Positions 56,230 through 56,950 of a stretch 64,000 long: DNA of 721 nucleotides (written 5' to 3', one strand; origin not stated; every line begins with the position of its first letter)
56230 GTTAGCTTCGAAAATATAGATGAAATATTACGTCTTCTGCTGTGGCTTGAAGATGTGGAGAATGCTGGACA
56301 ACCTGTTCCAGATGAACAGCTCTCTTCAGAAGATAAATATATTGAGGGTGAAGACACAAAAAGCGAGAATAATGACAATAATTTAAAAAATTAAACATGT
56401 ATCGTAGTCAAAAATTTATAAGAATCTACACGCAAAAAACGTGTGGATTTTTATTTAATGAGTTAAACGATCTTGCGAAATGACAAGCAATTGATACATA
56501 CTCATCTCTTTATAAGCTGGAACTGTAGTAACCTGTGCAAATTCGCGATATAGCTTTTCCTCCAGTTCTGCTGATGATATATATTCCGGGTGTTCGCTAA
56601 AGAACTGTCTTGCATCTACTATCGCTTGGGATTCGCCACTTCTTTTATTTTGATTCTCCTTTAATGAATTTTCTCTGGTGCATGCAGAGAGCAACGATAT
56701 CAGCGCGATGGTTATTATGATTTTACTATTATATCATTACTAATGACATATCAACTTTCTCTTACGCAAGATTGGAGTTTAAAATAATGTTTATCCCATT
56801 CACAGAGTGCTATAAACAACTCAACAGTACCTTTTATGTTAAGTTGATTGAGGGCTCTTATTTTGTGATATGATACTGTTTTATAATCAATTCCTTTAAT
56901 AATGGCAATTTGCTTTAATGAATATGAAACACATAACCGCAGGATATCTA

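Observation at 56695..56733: InvH-like pilotin gene appears to have lost its start codon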

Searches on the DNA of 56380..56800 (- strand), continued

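Call 63: search_dna_similar(query=L008:233-296:+, collection=ecoli_genomes, mode=near, max_rows=40, rows=best)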
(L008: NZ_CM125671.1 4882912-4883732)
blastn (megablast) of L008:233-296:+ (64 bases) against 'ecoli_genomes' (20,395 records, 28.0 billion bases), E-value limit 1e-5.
Records with a match: 906; places in all: 906; records where one place covers at least 80% of the query: 905.
Genomes with a match: 906 of 5426; with a place that covers at least 80% of the query: 905. Places per genome that has any: lowest 1, median 1, highest 1. On chromosomes: 906 places; on plasmids: 0.
Best place of each record, by identity: >=99% 119; 95-99% 786; 90-95% 1.
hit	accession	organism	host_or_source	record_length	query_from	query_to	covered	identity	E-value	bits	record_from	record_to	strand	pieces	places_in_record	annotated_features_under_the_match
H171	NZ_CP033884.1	Escherichia coli strain 50579417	Homo sapiens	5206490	1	64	100%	100.0%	1e-24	119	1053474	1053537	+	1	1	helix-turn-helix transcriptional regulator | invasion protein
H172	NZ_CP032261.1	Escherichia coli strain AR_0067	missing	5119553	1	64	100%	100.0%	1e-24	119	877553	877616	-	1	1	helix-turn-helix transcriptional regulator | invasion protein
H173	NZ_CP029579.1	Escherichia coli strain DA33137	Homo sapiens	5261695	1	64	100%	100.0%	1e-24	119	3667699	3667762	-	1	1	helix-turn-helix transcriptional regulator | invasion protein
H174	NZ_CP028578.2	Escherichia coli strain WCHEC005784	Homo sapiens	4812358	1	64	100%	100.0%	1e-24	119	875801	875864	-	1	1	helix-turn-helix transcriptional regulator | invasion protein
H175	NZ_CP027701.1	Escherichia coli strain 675SK2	-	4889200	1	64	100%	100.0%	1e-24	119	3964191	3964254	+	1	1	helix-turn-helix transcriptional regulator | invasion protein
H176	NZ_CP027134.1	Escherichia coli strain AR_0372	missing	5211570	1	64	100%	100.0%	1e-24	119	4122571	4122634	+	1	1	helix-turn-helix transcriptional regulator | invasion protein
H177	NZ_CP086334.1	Escherichia coli strain EBJ003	Homo sapiens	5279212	1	64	100%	100.0%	1e-24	119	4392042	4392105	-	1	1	helix-turn-helix transcriptional regulator | invasion protein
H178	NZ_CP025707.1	Escherichia coli strain YDC107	Homo sapiens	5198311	1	64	100%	100.0%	1e-24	119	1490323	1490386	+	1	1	helix-turn-helix transcriptional regulator | invasion protein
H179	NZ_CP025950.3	Escherichia coli strain SCEC020023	Homo sapiens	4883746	1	64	100%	100.0%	1e-24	119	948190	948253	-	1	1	helix-turn-helix transcriptional regulator | invasion protein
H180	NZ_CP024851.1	Escherichia coli strain AR_0006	missing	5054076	1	64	100%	100.0%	1e-24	119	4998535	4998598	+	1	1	helix-turn-helix transcriptional regulator | invasion protein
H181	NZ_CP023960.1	Escherichia coli strain FDAARGOS_448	Homo sapiens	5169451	1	64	100%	100.0%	1e-24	119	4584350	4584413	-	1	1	helix-turn-helix transcriptional regulator | invasion protein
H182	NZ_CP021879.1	Escherichia coli strain AR_0137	missing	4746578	1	64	100%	100.0%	1e-24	119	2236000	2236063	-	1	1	helix-turn-helix transcriptional regulator | invasion protein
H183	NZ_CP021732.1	Escherichia coli strain AR_0114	missing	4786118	1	64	100%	100.0%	1e-24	119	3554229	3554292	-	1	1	helix-turn-helix transcriptional regulator | invasion protein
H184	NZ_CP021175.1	Escherichia coli strain 5CRE51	Homo sapiens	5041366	1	64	100%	100.0%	1e-24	119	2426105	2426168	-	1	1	helix-turn-helix transcriptional regulator | invasion protein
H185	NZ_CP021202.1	Escherichia coli strain Z1002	Homo sapiens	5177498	1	64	100%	100.0%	1e-24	119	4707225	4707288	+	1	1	helix-turn-helix transcriptional regulator | invasion protein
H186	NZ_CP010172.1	Escherichia coli strain H8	not applicable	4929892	1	64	100%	100.0%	1e-24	119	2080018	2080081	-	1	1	helix-turn-helix transcriptional regulator | invasion protein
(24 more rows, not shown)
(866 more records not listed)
